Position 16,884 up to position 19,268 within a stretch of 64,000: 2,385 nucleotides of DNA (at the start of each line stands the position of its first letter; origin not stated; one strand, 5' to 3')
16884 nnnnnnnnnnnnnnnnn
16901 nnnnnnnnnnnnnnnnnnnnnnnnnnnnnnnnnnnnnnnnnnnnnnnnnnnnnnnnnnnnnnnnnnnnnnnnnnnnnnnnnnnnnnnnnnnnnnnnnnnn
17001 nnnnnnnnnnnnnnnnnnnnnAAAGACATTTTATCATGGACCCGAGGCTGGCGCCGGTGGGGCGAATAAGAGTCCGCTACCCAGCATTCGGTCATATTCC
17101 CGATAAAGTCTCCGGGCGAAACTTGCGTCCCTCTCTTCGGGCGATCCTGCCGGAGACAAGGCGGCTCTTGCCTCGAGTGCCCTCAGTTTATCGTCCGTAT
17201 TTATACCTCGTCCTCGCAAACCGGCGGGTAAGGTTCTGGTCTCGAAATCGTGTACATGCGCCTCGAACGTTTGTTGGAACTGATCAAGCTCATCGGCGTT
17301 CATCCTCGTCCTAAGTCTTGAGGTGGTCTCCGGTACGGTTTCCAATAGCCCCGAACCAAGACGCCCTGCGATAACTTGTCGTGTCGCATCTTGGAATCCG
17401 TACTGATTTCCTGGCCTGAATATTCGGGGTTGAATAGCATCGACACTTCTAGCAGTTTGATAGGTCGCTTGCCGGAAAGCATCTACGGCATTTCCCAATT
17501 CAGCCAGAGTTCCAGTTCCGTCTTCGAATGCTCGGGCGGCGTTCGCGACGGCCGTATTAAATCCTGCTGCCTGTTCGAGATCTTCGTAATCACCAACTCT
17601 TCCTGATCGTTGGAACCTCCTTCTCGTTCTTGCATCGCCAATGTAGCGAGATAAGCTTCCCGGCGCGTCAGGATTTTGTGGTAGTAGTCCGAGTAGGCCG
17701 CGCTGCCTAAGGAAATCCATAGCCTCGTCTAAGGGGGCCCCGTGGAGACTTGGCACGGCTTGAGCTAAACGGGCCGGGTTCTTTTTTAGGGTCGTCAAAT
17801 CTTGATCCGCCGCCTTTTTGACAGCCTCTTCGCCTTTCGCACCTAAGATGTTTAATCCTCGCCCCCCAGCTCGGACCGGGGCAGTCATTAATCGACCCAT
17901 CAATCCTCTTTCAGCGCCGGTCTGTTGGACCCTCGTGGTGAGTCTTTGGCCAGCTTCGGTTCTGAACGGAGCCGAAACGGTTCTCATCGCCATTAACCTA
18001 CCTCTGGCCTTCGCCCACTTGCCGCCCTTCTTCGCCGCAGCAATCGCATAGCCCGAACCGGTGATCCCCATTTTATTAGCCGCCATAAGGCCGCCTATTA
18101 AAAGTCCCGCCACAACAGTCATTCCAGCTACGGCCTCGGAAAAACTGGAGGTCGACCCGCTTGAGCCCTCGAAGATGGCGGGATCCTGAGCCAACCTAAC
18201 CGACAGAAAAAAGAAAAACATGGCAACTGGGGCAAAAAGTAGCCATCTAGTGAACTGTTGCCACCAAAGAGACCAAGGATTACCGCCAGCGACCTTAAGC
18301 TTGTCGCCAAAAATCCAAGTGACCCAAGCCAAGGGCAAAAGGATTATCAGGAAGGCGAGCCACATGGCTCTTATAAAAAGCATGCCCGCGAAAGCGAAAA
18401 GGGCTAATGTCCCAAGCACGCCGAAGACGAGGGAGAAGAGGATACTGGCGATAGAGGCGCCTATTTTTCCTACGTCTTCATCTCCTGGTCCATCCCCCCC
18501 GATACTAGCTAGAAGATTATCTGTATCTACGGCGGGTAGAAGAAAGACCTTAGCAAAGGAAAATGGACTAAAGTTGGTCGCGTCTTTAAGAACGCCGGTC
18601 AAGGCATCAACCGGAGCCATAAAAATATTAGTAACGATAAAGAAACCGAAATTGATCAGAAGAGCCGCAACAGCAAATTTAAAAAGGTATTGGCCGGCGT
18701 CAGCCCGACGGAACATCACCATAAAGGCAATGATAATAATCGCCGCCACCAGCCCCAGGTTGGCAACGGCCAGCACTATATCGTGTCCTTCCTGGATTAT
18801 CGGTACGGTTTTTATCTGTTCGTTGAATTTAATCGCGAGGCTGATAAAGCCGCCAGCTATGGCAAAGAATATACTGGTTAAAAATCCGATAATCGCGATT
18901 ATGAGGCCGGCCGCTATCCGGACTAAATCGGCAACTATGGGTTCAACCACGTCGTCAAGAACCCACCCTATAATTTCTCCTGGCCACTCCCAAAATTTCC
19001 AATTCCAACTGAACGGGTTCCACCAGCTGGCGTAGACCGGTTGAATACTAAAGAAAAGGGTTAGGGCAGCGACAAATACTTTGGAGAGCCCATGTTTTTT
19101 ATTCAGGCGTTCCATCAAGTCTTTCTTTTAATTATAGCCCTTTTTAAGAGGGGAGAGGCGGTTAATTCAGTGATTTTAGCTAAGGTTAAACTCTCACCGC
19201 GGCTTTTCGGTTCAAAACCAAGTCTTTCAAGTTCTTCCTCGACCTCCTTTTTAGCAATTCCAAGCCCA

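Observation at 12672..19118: Origin-proximal type IV secretion-like operon (VirB6-like, Pro-rich protein, VirB3-like, VirB4, small membrane protein)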

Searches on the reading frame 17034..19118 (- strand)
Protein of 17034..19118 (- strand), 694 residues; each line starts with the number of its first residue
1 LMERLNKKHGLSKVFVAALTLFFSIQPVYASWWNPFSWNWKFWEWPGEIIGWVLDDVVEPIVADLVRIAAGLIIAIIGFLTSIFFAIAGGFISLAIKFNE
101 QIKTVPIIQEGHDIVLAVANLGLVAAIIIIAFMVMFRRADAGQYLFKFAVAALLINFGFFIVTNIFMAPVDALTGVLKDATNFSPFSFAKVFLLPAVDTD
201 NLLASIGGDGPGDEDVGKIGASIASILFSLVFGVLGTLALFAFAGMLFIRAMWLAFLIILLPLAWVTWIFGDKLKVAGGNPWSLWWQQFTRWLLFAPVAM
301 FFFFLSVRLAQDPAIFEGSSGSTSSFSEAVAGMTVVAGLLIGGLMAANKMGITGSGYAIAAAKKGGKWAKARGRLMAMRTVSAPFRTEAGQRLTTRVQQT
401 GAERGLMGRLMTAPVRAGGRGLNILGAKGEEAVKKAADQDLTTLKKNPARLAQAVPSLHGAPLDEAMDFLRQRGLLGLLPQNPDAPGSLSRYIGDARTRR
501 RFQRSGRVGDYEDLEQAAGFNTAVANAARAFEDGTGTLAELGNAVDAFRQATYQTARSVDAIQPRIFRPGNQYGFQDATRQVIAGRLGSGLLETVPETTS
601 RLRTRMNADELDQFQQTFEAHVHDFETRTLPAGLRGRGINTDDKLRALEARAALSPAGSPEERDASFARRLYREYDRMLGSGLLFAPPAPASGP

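Call 5: search_protein_families(library=pfam, proteins=[window:17034-19118:-], max_evalue=0.1)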
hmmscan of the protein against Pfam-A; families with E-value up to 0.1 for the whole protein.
window:17034-19118:- (694 aa): 1 family
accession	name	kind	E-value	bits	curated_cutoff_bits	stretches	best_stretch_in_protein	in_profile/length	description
PF11990.13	DUF3487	-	0.077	13.2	27.8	1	304-348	5-46/114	Protein of unknown function (DUF3487)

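Call 6: search_protein_families(library=ncbifam, proteins=[window:17034-19118:-], max_evalue=0.1)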
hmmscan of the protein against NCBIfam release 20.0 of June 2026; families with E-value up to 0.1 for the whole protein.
window:17034-19118:- (694 aa): 0 families
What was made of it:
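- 17034..19115 (-): Extended VirB6-like polytopic membrane protein (693/694 aa). It has an N-terminal signal-like segment and hydrophobic segments across aa ~56-348. A 346-aa all-helical soluble tail follows, probably cytoplasmic. No direct Pfam or NCBIfam hit (calls 5, 6).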

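Call 15: find_homologous_proteins(query=window:17034-19118:-)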
Query window:17034-19118:- (694 aa): 31 proteins with E <= 0.001 among 8000 candidates.
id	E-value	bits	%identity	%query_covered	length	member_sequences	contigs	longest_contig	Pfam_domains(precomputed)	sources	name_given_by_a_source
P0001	0.0e+0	1537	100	100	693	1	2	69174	-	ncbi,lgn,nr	ncbi:MAG: hypothetical protein HYS89_01410 [Candidatus Colwellbacteria bacterium]|nr:hypothetical pr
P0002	9.0e-265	899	61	99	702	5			-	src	-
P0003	6.7e-138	479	59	56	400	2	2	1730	-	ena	-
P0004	6.5e-113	397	38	93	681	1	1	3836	-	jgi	jgi:hypothetical protein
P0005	4.1e-101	358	36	90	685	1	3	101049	-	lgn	-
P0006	2.9e-93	332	36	91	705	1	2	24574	-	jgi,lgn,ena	-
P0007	2.3e-78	283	44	55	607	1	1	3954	-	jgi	-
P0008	9.5e-76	274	34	59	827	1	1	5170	-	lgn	-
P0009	4.8e-75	272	39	59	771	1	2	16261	-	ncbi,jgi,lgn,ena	-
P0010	5.4e-75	271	36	69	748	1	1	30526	-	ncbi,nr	ncbi:MAG: hypothetical protein Q8P66_02985 [Candidatus Colwellbacteria bacterium]|nr:hypothetical pr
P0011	2.4e-74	269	37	61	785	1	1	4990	-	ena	-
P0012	2.3e-72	263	36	67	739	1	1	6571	PF19590.5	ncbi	ncbi:MAG: hypothetical protein WD889_00735 [Candidatus Colwellbacteria bacterium]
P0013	5.2e-72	262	36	62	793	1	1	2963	-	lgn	-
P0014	3.0e-71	259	42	52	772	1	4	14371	-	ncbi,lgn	-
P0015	1.1e-70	257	32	92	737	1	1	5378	-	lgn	-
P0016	1.0e-67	247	39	52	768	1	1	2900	PF19590.5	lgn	-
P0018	4.7e-66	242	40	57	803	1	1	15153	PF19590.5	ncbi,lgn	-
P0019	5.7e-65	238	35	64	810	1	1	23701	PF19590.5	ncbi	-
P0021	5.0e-63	232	38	56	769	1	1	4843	PF19590.5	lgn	-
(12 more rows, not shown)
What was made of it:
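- Checked: 17034-19118 (694 aa from TTG; 693 aa from the ATG at 19115, which is the form NCBI holds as HYS89_01410, call 15)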

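Call 18: search_protein_families(library=pfam, alignment_id=A1, max_evalue=0.01)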
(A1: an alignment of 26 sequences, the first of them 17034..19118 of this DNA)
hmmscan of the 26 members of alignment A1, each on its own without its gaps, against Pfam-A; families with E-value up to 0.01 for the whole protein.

A. member 1, window:17034-19118:- (694 aa): 0 families

B. families by the number of members that match (of 26 scanned): 3 families
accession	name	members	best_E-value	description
PF19597.4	TrbL_4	4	1.8e-05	Conjugal transfer protein TrbL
PF10754.15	DUF2569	2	0.0012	Protein of unknown function (DUF2569)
PF05010.19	TACC_C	1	0.0098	Transforming acidic coiled-coil-containing protein (TACC), C-terminal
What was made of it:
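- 17034..19115 (-): Among homologues, 4 of 26 hit Pfam TrbL_4 (best E 1.8e-5, call 18), and 5 carry a precomputed PF19590 hit (call 15).
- On Patescibacteria-clade chromosomal T4SS: TrbL_4 hits occur in 4 of 26 homologues (call 18).
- On Pfam TrbL/VirB6 families (for the 694-aa protein): No family reaches E<=0.01 for the window protein (call 18).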

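Call 19: search_solved_structures(query=A1, max_evalue=1, show_alignments=2)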
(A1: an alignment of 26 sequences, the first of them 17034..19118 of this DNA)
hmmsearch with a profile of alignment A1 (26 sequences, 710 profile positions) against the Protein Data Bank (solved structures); distinct sequences matched with E-value up to 1: 3.
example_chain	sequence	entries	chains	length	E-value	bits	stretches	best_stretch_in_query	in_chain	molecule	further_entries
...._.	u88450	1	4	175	0.14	14.2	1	317-444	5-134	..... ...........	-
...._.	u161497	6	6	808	0.16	14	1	462-629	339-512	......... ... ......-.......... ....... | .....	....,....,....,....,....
3hah_A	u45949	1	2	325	0.44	12.5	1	440-574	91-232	human PACSIN1 F-BAR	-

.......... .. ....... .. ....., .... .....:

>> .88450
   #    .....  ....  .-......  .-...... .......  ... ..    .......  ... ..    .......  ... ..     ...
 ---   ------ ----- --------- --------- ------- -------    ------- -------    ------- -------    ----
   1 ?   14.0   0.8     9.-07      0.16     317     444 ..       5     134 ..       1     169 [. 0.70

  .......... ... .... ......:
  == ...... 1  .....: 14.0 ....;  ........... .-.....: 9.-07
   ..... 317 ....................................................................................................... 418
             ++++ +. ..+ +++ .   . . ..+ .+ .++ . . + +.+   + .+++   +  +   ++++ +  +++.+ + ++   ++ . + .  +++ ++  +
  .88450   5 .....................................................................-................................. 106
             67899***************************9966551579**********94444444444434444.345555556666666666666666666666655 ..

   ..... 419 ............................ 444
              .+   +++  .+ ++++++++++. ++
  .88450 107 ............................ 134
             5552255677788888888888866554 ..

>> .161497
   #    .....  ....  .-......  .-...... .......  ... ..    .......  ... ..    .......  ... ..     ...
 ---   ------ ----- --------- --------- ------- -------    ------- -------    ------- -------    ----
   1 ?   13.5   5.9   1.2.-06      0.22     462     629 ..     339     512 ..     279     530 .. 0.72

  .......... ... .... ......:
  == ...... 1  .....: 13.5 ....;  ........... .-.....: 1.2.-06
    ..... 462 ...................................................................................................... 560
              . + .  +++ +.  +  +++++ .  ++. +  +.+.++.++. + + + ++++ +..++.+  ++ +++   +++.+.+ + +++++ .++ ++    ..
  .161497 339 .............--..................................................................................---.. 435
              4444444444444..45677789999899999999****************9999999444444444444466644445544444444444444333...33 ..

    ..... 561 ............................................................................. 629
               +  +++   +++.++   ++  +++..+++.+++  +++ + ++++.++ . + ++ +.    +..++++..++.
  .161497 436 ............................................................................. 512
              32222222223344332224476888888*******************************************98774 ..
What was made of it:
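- Closest known: R388 TrwI/VirB6 and 'extended VirB6' proteins. Different: No sequence-level match to TrwI (call 19).
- Tried and rejected: A profile of the VirB6-like family found nothing meaningful at E<=1 (call 19).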

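Call 52: predict_structure(alignment_id=A1)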
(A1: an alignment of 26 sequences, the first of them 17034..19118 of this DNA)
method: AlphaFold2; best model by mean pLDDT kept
length: 694 residues; sequences in the alignment: 26
mean_pLDDT: 78.7   pTM: 0.49
mean pLDDT of the five models: 78.7, 74.9, 71.6, 71.1, 70.5
residues with pLDDT >= 90: 221; 70-90: 291; 50-70: 115; < 50: 67
segments of 3 or more residues with pLDDT < 50: 1-11, 19-59, 319-322, 682-690
pLDDT, mean of each block of 10 residues (from residue 1): 44 54 33 37 44 47 62 76 85 88 86 88 85 79 80 85 85 86 75 64 58 60 74 85 91 91 85 68 86 91 88 62 63 84 88 77 65 62 64 74 70 69 72 83 92 92 93 92 88 91 86 94 95 95 96 90 92 92 95 91 90 93 94 88 93 91 93 86 46 54
secondary structure, 60 per line:
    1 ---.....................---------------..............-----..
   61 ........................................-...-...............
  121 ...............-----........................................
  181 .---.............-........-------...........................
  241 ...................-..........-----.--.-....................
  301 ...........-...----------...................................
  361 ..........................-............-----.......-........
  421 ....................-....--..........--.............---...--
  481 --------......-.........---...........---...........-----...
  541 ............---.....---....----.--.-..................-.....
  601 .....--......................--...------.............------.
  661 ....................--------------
elements in order (helices of 4 or more, strands of 3 or more residues): H4-24 H40-53 H59-100 H106-135 H141-181 H185-197 H199-206 H214-259 H261-270 H281-311 H326-386 H388-399 H405-411 H413-440 H442-445 H448-457 H460-472 H489-494 H496-504 H508-518 H522-532 H538-552 H556-560 H564-567 H577-594 H596-605 H608-629 H641-653 H660-680
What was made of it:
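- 17034..19115 (-): The AF2 model has mean pLDDT 78.7, with the tail above 90 (call 52).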

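Call 54: fold_search(model_id=the predicted structure, library=pdb)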
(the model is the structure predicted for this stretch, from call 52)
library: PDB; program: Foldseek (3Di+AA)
matches with E <= 10: 246; with E <= 0.001: 0
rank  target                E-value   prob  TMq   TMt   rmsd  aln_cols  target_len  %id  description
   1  9n75_LM               6.7e-02  0.35  0.12  0.07  31.2       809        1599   12  SSU processome maturation and disassembly, State I (released 2025-11-05)
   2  2bct                  1.3e-01  0.51  0.14  0.18  24.8       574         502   12  THE ARMADILLO REPEAT REGION FROM MURINE BETA-CATENIN (released 1997-10-15)
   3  8rt9_F                1.7e-01  1.00  0.24  0.50   7.1       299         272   15  Stalk complex full-length structure (TrwJ/VirB5-TrwI/VirB6) from the fully-assembled R388 type IV secretion system det (released 2024-06-19)
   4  7o3v_J                1.7e-01  0.99  0.22  0.44   8.6       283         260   13  Stalk complex structure (TrwJ/VirB5-TrwI/VirB6) from the fully-assembled R388 type IV secretion system determined by c (released 2022-06-22)
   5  8rtd_L                2.3e-01  0.99  0.23  0.48   7.4       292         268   16  Stalk-Arches-IMC structure from the fully-assembled R388 type IV secretion system determined by cryo-EM. (released 2024-06-19)
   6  1bk6_A                2.3e-01  0.25  0.11  0.15  26.3       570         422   10  KARYOPHERIN ALPHA (YEAST) + SV40 T ANTIGEN NLS (released 1999-01-13)
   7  7k58_C                2.7e-01  0.10  0.08  0.02  44.5       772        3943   10  Structure of outer-arm dyneins bound to microtubule with microtubule binding state 1(MTBS-1) (released 2021-09-29)
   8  7o3v_F                2.8e-01  0.99  0.22  0.47   7.8       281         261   13  Stalk complex structure (TrwJ/VirB5-TrwI/VirB6) from the fully-assembled R388 type IV secretion system determined by c (released 2022-06-22)
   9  5yvh_A                3.7e-01  0.12  0.10  0.09  31.4       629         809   12  Crystal structure of Karyopherin beta2 in complex with FUS(371-526) (released 2018-05-16)
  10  9w9i_C                3.9e-01  0.18  0.13  0.15  26.0       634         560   10  Cryo-EM structure of the kinesin-2 tail domain in complex with KAP3 and APC (released 2025-10-01)
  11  7wtt_K                4.2e-01  0.16  0.13  0.10  28.9       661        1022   12  Cryo-EM structure of a human pre-40S ribosomal subunit - State RRP12-A1 (with CK1) (released 2022-10-19)
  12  7zbz_D                4.4e-01  0.20  0.14  0.10  31.8       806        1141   10  CAND1 delhairpin-SCF-SKP2 CAND1 partly engaged SCF partly rocked (released 2023-04-19)
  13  7o3v_G                4.6e-01  0.99  0.24  0.52   7.3       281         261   16  Stalk complex structure (TrwJ/VirB5-TrwI/VirB6) from the fully-assembled R388 type IV secretion system determined by c (released 2022-06-22)
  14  7z8t_D                4.6e-01  0.13  0.11  0.09  31.0       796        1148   10  CAND1-SCF-SKP2 CAND1 engaged SCF rocked (released 2023-04-19)
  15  9pn0_A                4.7e-01  0.13  0.11  0.05  30.5       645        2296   13  Structure of HTTQ23-HAP40 complex bound to macrocycles HHD3, HD4 and HL2 (released 2025-08-20)
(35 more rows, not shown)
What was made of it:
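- On Patescibacteria-clade chromosomal T4SS: Foldseek matches to TrwI/VirB6 have probability 0.99-1.00 (call 54).
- Closest known: R388 TrwI/VirB6 and 'extended VirB6' proteins. Same: The membrane domain of the 694-aa protein superposes on TrwI (probability 0.99-1.00, TM-score on target 0.44-0.52, ~280-300 columns, call 54).
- The VirB6 fold match to TrwI has probability 0.99-1.00 (call 54), and homologues hit TrbL_4 (call 18).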
